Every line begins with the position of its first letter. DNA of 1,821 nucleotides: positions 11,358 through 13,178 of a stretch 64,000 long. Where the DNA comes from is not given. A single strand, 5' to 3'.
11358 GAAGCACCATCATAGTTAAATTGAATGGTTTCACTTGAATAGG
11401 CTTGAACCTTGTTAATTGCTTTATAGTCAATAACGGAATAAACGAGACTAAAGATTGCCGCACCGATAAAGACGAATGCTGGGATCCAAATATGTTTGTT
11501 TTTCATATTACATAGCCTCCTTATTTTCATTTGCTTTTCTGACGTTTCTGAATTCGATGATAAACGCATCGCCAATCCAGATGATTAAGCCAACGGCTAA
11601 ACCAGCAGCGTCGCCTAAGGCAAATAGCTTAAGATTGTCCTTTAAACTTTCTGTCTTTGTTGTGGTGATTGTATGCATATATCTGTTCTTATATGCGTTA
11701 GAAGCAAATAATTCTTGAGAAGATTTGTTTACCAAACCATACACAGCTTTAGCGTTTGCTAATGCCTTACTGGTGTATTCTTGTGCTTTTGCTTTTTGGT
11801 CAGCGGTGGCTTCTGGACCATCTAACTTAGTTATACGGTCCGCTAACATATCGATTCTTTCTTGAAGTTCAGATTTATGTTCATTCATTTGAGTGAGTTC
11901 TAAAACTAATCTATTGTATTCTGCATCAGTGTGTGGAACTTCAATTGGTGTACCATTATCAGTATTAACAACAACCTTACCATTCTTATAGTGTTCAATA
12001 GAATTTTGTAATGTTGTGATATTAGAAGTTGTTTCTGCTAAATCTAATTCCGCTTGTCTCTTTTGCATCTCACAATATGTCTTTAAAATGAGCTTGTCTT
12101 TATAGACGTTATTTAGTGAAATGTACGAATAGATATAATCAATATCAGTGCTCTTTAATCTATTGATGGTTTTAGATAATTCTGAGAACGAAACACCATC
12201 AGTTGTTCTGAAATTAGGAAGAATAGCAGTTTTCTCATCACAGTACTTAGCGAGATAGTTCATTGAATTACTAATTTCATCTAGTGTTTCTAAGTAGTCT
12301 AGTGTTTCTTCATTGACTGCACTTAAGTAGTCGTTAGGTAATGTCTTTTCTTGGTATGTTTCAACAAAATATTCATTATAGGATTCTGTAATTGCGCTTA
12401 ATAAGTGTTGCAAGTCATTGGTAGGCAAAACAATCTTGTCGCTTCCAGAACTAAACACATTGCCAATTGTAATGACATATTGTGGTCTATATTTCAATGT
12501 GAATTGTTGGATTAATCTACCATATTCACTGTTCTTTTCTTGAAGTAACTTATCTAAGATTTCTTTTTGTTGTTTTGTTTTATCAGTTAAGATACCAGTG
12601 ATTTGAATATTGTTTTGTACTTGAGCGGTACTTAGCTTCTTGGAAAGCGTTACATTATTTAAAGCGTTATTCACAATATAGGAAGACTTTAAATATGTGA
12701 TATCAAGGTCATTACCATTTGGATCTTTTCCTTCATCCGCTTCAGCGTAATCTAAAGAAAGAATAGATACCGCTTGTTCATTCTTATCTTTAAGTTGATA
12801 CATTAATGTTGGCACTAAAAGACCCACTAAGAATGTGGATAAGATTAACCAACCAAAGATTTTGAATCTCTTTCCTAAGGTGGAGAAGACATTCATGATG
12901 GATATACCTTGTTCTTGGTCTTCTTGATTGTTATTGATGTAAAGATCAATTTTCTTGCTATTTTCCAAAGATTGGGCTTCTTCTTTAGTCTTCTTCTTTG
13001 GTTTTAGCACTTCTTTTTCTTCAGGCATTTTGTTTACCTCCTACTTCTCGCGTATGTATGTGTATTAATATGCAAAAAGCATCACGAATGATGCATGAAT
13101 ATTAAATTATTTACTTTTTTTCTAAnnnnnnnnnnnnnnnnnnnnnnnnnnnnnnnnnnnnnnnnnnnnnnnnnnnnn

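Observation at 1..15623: Glycopolymer locus likely making a 4-amino-4,6-dideoxyhexosamine-primed, LicD-decorated polymer under a NusG-paralog antiterminator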

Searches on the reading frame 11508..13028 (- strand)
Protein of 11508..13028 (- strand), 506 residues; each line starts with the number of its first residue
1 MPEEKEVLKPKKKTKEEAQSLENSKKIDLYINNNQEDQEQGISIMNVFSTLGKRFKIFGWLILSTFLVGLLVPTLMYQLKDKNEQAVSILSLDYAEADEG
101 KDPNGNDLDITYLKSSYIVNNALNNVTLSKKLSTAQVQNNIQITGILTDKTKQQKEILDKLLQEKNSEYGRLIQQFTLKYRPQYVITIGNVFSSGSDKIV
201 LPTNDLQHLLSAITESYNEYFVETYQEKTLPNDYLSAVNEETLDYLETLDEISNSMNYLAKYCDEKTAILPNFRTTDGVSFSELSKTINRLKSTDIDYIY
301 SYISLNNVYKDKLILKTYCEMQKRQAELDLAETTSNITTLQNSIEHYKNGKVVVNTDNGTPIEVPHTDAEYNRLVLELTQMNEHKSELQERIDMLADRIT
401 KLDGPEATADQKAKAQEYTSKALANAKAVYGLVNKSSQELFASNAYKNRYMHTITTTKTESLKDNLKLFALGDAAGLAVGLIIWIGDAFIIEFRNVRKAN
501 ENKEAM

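Call 8: search_protein_families(library=pfam, proteins=[window:11508-13028:-], max_evalue=0.01)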
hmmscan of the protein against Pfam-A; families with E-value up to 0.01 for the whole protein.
window:11508-13028:- (506 aa): 0 families

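Call 14: search_protein_families(library=ncbifam, proteins=[window:11508-13028:-], max_evalue=0.01)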
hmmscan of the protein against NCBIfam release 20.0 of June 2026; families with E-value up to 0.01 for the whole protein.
window:11508-13028:- (506 aa): 1 family
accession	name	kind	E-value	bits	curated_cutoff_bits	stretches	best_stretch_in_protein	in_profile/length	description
TIGR01841.1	phasin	subfamily_domain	9.7e-05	22.7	30.2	1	385-442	17-74/88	TIGR01841 family phasin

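Call 17: search_solved_structures(query=window:11508-13028:-, max_evalue=10)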
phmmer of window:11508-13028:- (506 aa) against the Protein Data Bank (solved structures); distinct sequences matched with E-value up to 10: 1.
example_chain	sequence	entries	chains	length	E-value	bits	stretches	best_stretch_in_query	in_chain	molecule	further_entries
1qbz_A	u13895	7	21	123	0.39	12.7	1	320-411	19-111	PROTEIN (SIV GP41 ECTODOMAIN) | PROTEIN (GP41) | GP41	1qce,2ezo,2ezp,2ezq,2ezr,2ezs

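Call 19: find_homologous_proteins(query=window:11508-13028:-, max_evalue=0.001)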
Query window:11508-13028:- (506 aa): 137 proteins with E <= 0.001 among 8000 candidates; the best 120 are listed.
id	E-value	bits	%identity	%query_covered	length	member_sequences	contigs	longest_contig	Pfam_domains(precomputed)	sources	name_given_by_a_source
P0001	0.0e+0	1092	100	100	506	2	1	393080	-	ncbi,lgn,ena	-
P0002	0.0e+0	1036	95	100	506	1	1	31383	-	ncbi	-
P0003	3.4e-292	987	89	100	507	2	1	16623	-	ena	-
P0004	4.4e-280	947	85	100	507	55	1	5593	-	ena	-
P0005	2.4e-261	885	78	100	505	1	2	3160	-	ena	-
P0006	6.3e-258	874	78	100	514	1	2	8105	-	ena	-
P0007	1.7e-254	863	77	100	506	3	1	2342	-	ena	-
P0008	3.2e-253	859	77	100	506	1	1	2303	PF27720.1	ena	-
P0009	3.5e-253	858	77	100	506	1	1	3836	PF27720.1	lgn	-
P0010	2.3e-252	856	77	100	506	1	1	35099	PF27720.1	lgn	-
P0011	3.7e-249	845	76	100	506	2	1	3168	-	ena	-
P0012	5.0e-249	845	76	100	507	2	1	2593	-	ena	-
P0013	8.2e-247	837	76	100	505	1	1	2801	-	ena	-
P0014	5.4e-246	835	75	100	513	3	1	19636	PF27720.1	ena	-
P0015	1.4e-245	833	75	100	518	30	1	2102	PF27720.1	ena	-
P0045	6.7e-178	610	58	96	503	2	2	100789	-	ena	-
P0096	2.0e-153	530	52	100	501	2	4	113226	-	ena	-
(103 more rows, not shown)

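Call 20: find_encoding_contigs(protein=P0001, flank=10000, max_places=4)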
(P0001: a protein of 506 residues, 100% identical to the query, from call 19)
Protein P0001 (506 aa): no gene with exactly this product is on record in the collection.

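Call 21: find_related_loci(query=window:11508-13028:-, collection=genome_contigs, flank=10000)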
Query window:11508-13028:- (506 aa) in genome_contigs; peptide patterns used: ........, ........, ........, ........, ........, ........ (x = any residue, [..] = any of these).
71 stretches matched a pattern; 1 encode a relative of the query (tblastn E <= 1e-3); 1 distinct loci.
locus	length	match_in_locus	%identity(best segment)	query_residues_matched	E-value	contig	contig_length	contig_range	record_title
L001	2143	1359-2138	86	1-260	5e-153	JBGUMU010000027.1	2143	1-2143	MAG: Bacilli bacterium isolate ruminal_MAG_226 ruminal_MAG_226_contig_0027, whole genome shotgun sequence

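Call 22: find_encoding_contigs(protein=P0002, flank=10000, max_places=3)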
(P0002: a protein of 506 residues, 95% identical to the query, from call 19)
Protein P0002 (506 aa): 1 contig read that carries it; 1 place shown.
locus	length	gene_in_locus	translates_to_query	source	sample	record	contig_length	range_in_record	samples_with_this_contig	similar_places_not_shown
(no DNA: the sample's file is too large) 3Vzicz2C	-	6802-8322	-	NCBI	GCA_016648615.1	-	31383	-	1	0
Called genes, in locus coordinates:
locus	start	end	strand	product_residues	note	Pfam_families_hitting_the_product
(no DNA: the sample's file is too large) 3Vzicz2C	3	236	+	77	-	?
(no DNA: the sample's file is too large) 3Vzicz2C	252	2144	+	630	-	PF13292:DXP_synthase_N, PF00676:E1_dh (weak), PF02775:TPP_enzyme_C (weak), PF02779:Transket_pyr, PF02780:Transketolase_C (weak)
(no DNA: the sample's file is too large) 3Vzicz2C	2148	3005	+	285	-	PF02401:LYTB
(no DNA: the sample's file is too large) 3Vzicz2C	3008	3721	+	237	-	PF01255:Prenyltransf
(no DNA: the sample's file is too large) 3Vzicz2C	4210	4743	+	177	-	PF02357:NusG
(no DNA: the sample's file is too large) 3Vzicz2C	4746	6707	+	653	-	PF13727:CoA_binding_3 (faint), PF00106:adh_short (weak), PF01073:3Beta_HSD, PF01370:Epimerase, PF02719:Polysacc_synt_2, PF04321:RmlD_sub_bind, PF08659:KR (weak), PF16363:GDP_Man_Dehyd, +3 more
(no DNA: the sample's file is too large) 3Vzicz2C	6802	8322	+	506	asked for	-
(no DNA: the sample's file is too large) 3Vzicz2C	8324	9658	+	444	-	-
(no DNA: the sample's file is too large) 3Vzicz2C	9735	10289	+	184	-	PF02397:Bac_transf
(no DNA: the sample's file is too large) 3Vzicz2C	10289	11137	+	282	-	PF03328:HpcH_HpaI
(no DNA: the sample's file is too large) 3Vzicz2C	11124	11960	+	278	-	PF04991:LicD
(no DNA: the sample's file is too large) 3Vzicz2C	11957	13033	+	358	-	PF00155:Aminotran_1_2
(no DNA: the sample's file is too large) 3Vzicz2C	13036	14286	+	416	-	PF01467:CTP_transf_like, PF01408:GFO_IDH_MocA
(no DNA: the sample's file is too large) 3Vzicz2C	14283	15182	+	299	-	PF00389:2-Hacid_dh, PF02826:2-Hacid_dh_C, PF00670:AdoHcyase_NAD (weak), PF01262:AlaDh_PNT_C (weak)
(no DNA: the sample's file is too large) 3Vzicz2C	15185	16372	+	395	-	PF00534:Glycos_transf_1, PF13692:Glyco_trans_1_4, PF13524:Glyco_trans_1_2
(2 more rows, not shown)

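Call 23: find_encoding_contigs(protein=P0045, flank=10000, max_places=3)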
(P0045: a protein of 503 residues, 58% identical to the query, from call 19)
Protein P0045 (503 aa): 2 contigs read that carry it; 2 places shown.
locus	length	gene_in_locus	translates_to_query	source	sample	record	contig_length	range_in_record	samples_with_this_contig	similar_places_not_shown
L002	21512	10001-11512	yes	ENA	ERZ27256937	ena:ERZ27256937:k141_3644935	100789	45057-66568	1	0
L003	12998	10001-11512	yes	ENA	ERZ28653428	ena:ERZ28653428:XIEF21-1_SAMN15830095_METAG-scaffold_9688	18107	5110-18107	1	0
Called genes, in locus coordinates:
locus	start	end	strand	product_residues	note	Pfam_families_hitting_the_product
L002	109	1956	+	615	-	PF13292:DXP_synthase_N, PF00676:E1_dh (faint), PF02775:TPP_enzyme_C (weak), PF02780:Transketolase_C (faint), PF02779:Transket_pyr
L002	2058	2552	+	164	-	PF22600:MTPAP-like_central (faint), PF01909:NTP_transf_2, PF18765:Polbeta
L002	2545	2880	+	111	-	PF01934:HepT-like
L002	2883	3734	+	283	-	PF02401:LYTB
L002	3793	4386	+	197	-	-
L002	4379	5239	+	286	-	PF08843:AbiEii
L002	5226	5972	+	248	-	PF01255:Prenyltransf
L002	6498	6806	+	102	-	PF12844:HTH_19, PF13560:HTH_31, PF01381:HTH_3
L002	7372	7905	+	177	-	PF02357:NusG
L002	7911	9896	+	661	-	PF13727:CoA_binding_3 (weak), PF00899:ThiF (faint), PF00106:adh_short (weak), PF01073:3Beta_HSD (weak), PF01370:Epimerase, PF02719:Polysacc_synt_2, PF04321:RmlD_sub_bind, PF16363:GDP_Man_Dehyd, +2 more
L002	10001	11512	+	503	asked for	-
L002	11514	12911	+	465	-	-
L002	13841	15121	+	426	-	PF01041:DegT_DnrJ_EryC1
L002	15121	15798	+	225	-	PF02397:Bac_transf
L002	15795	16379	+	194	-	PF17836:PglD_N, PF00132:Hexapep (faint), PF25087:GMPPB_C (faint)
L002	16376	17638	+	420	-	PF13439:Glyco_transf_4 (weak), PF13579:Glyco_trans_4_4, PF00534:Glycos_transf_1, PF13692:Glyco_trans_1_4, PF13524:Glyco_trans_1_2 (weak)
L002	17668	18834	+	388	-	PF01041:DegT_DnrJ_EryC1, PF00155:Aminotran_1_2, PF01212:Beta_elim_lyase (weak)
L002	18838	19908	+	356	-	PF01408:GFO_IDH_MocA, PF22725:GFO_IDH_MocA_C3, PF02894:GFO_IDH_MocA_C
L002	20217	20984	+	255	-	-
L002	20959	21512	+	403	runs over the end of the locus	-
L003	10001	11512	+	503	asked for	-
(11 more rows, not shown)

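Call 24: find_encoding_contigs(protein=P0096, flank=10000, max_places=3)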
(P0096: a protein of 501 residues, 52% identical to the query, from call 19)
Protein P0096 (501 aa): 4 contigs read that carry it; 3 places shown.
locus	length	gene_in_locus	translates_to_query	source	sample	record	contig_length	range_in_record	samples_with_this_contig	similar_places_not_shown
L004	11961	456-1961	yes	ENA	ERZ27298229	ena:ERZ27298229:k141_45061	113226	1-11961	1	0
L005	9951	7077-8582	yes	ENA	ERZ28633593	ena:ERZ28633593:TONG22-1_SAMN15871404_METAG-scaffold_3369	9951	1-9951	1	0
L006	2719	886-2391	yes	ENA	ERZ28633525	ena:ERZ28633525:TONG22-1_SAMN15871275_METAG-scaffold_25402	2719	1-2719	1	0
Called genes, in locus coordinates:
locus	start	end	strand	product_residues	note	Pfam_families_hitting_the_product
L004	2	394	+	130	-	?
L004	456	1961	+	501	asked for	-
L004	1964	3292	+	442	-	-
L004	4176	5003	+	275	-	PF03328:HpcH_HpaI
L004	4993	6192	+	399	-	PF02784:Orn_Arg_deC_N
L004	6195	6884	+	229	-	PF02397:Bac_transf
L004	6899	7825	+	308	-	PF01063:Aminotran_4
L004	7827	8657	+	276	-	PF00535:Glycos_transf_2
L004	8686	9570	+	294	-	PF01531:Glyco_transf_11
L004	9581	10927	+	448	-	-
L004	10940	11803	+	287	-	PF00535:Glycos_transf_2, PF10111:Glyco_tranf_2_2 (weak), PF13641:Glyco_tranf_2_3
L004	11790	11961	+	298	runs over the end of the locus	-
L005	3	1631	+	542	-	?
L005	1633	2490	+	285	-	PF02401:LYTB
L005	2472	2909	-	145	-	PF13470:PIN_3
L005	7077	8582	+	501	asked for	-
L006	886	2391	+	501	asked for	-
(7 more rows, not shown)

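Call 32: find_related_loci(query=A1, collection=metagenome_contigs, flank=10000)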
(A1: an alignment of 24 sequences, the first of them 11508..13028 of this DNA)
Query A1 (506 aa) in metagenome_contigs; peptide patterns used: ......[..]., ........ (x = any residue, [..] = any of these).
275 stretches matched a pattern; 10 encode a relative of the query (tblastn E <= 1e-3); 10 distinct loci.
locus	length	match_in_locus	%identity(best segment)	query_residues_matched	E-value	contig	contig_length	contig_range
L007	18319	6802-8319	95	1-506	0e+0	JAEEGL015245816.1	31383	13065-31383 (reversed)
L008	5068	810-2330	85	1-506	0e+0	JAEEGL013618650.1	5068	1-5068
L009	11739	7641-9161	84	1-506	0e+0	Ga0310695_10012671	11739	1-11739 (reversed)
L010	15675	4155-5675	84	1-506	0e+0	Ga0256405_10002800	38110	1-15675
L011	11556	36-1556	77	1-506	0e+0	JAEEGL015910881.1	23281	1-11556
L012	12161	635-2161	53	1-505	3e-161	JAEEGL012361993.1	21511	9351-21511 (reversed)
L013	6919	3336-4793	51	4-494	7e-157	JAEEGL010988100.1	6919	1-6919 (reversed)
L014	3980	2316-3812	50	1-505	5e-160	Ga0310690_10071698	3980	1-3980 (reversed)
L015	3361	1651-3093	48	22-501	8e-152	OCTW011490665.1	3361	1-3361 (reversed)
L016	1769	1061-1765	46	1-239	6e-66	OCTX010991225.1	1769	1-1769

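Call 40: predict_structure(alignment_id=A1)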
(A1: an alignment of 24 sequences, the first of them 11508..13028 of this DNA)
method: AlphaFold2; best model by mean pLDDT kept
length: 506 residues; sequences in the alignment: 24
mean_pLDDT: 80.1   pTM: 0.59
mean pLDDT of the five models: 80.1, 78.9, 73.9, 70.8, 68.0
residues with pLDDT >= 90: 196; 70-90: 197; 50-70: 72; < 50: 41
segments of 3 or more residues with pLDDT < 50: 1-40
pLDDT, mean of each block of 10 residues (from residue 1): 33 27 31 35 61 74 74 69 86 86 89 95 93 92 85 83 76 73 90 84 92 94 89 91 88 94 93 92 96 91 88 87 93 95 83 68 69 89 91 88 87 94 96 96 88 86 68 64 70 66 55
secondary structure, 60 per line:
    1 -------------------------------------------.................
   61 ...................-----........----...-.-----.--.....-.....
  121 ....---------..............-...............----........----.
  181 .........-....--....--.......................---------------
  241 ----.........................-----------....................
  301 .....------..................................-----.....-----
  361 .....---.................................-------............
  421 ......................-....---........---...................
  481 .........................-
elements in order: H44-79 E85-92 H110-114 H116-124 H134-140 E141-147 H149-163 H168-175 E180-189 E191-194 E197-200 H203-225 H245-269 H281-305 H312-345 E351-355 E361-365 H369-401 H409-442 H444-447 E451-458 H462-505

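Call 44: fold_search(model_id=the predicted structure, library=pdb)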
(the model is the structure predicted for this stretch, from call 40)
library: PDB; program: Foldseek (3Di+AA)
matches with E <= 10: 529; with E <= 0.001: 7
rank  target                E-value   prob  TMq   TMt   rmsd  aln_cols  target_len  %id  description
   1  9r64_I                3.7e-06  1.00  0.20  0.16  29.1       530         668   10  CPS secretion pathway Wza-Wzc_C1 (Conf 0) (released 2026-03-04)
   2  7nhr_A                4.9e-06  1.00  0.21  0.17  23.1       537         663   13  Putative transmembrane protein Wzc K540M C1 (released 2021-08-25)
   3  9r68_I                5.4e-06  1.00  0.21  0.16  29.6       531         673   10  CPS secretion pathway Wza-Wzc_C1 (Conf 2) (released 2026-03-04)
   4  9i2q_A                6.8e-06  1.00  0.20  0.16  21.6       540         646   12  Wzc-K540M-3YE MgADP C1 (released 2025-04-30)
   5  9exo_A                1.6e-05  1.00  0.22  0.17  23.6       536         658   13  Wzc-K540M-2YE MgADP C1 (released 2025-04-23)
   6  9exq_A                5.3e-05  1.00  0.22  0.18  23.1       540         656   13  Wzc-K540M-3YE-N711Y MgADP C1 (released 2025-04-23)
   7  7nib_A                1.9e-04  0.99  0.22  0.18  22.4       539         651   12  Wzc-K540M-4YE C1 (released 2021-08-25)
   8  8bhw_A                4.5e-03  0.85  0.18  0.26  23.3       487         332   10  Full-length bacterial polysaccharide co-polymerase WzzE from E. coli. C4 symmetry (released 2023-07-26)
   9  8p3p_A                1.1e-02  0.90  0.23  0.32  21.0       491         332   10  Full-length bacterial polysaccharide co-polymerase WzzE mutant R267E from E. coli. C4 symmetry (released 2023-07-26)
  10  6rbg_A                2.6e-02  0.35  0.15  0.23  36.5       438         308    8  full-length bacterial polysaccharide co-polymerase (released 2020-11-18)
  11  9r6b_I                3.2e-02  0.89  0.24  0.21  18.1       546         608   10  CPS secretion pathway Wza-Wzc (Conf 4) (released 2026-03-04)
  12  8tsh_H                3.4e-02  0.87  0.17  0.31  31.5       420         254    7  S. thermodepolymerans KpsMT(E151Q)-KpsE in complex with ATP (released 2024-04-17)
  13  3na7                  3.5e-02  0.97  0.14  0.28  26.5       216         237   16  2.2 Angstrom Structure of the HP0958 Protein from Helicobacter pylori CCUG 17874 (released 2010-09-22)
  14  9r62_I                3.5e-02  0.60  0.20  0.17  18.7       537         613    8  CPS co-polymerase Wzc_C1 (released 2026-03-04)
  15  9exq_C                4.2e-02  0.44  0.15  0.13  19.5       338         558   11  Wzc-K540M-3YE-N711Y MgADP C1 (released 2025-04-23)
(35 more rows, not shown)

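Call 45: search_protein_representatives(alignment_id=A1)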
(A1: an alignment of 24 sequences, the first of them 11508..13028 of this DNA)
Query: 24 sequences, 504 profile positions. Proteins with E-value up to 0.001 (for the whole library): 1049; up to 1e-10: 629; up to 1e-30: 145. The best 150 are listed.
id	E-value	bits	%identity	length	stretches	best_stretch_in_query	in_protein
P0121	8.1e-211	717.3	-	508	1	1-502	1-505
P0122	7.0e-125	433.8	-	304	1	206-503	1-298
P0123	2.6e-124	432.0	-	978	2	12-501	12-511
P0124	3.2e-112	392.1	-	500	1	15-496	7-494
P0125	1.3e-108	380.1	-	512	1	23-499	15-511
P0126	1.7e-108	379.8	-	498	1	23-503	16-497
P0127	3.2e-104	365.7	-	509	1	15-503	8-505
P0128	2.5e-102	359.4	-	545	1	35-497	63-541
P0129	5.3e-99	348.5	-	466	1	30-492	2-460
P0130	9.4e-99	347.6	-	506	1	17-497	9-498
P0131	2.3e-98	346.4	-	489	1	35-498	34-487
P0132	6.6e-97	341.5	-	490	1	37-500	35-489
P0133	6.7e-96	338.2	-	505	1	16-503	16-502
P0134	9.9e-96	337.7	-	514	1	34-495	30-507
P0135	1.3e-95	337.3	-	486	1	20-498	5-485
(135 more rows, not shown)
